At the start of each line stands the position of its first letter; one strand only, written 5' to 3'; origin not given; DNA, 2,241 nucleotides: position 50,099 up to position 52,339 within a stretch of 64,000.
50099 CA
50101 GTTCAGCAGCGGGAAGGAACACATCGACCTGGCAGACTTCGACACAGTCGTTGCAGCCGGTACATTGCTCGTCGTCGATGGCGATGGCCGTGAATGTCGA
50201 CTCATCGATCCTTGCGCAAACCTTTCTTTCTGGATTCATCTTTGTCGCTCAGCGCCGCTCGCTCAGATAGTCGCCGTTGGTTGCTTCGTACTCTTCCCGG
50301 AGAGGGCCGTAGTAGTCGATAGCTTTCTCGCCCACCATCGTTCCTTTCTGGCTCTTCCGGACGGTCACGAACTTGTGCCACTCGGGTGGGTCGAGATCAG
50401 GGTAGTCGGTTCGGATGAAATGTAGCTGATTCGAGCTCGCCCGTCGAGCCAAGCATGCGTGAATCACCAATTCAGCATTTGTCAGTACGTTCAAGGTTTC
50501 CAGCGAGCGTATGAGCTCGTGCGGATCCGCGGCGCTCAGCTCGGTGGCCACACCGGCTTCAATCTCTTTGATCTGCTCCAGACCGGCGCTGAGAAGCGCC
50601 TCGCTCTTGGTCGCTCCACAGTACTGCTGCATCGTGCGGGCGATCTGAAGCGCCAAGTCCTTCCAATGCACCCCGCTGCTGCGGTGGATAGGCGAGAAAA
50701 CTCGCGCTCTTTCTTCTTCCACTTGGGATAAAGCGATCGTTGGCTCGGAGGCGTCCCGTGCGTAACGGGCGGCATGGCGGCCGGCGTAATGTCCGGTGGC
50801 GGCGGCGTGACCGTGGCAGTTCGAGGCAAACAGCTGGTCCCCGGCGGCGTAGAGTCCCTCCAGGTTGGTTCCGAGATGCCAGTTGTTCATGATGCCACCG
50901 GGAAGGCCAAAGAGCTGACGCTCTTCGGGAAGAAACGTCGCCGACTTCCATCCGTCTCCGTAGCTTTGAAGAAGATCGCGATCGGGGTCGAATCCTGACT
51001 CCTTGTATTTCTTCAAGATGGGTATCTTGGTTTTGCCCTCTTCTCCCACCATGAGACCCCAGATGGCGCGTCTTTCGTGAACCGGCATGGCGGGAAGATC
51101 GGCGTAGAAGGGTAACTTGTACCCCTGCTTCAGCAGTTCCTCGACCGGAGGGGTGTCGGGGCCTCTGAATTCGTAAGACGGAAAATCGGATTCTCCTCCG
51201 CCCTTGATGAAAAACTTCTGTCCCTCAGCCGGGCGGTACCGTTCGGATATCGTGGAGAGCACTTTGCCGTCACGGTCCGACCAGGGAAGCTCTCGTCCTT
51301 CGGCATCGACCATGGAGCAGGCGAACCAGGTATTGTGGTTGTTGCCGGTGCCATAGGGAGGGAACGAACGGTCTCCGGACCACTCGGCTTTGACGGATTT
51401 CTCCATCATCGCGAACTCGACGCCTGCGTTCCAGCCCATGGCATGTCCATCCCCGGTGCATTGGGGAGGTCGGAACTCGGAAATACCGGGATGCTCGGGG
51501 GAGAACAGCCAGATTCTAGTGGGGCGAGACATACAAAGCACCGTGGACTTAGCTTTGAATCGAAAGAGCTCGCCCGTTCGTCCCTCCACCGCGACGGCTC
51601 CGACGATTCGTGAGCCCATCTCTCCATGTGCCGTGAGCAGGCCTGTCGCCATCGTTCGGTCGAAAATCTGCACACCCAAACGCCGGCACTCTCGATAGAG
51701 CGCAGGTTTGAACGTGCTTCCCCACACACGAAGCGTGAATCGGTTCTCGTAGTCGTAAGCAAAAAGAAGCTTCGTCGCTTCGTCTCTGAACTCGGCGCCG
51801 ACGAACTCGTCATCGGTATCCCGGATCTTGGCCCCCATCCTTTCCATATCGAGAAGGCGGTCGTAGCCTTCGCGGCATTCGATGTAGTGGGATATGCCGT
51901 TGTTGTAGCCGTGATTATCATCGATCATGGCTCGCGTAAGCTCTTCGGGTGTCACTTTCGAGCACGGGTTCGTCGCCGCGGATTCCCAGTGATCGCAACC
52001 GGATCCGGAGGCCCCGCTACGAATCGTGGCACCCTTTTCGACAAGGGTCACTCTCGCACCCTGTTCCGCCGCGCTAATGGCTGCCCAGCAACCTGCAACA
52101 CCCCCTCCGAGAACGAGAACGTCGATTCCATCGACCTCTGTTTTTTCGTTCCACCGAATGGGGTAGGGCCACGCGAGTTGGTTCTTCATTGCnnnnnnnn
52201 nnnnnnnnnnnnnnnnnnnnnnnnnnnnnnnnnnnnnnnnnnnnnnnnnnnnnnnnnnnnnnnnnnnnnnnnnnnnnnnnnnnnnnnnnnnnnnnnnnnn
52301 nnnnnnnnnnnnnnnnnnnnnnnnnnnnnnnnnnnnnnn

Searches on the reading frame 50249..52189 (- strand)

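Call 37: search_protein_families(library=pfam, proteins=[window:50249-52189:-], max_evalue=0.0001)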
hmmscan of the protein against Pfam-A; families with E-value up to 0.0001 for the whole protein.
window:50249-52189:- (646 aa): 7 families
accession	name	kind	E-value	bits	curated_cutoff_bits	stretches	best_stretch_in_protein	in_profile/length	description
PF00890.30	FAD_binding_2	-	1.9e-26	93.7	20.4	1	23-263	1-248/414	FAD binding domain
PF01266.30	DAO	-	6.6e-11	42.8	27.9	1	23-219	1-201/353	FAD dependent oxidoreductase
PF02910.25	Succ_DH_flav_C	-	1.1e-09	38.7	20.8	1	515-616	3-108/130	Fumarate reductase flavoprotein C-term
PF07992.20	Pyr_redox_2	-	4.1e-08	33.4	26.1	1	23-56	2-35/291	Pyridine nucleotide-disulphide oxidoreductase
PF12831.13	FAD_oxidored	-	4.8e-08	33.1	27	1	23-56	1-34/416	FAD dependent oxidoreductase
PF03486.20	HI0933_like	-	2.2e-06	27.7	50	1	23-59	2-38/244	HI0933-like protein Rossmann domain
PF01134.28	GIDA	-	4.3e-06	26.5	22.1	1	23-55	1-29/391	Glucose inhibited division protein A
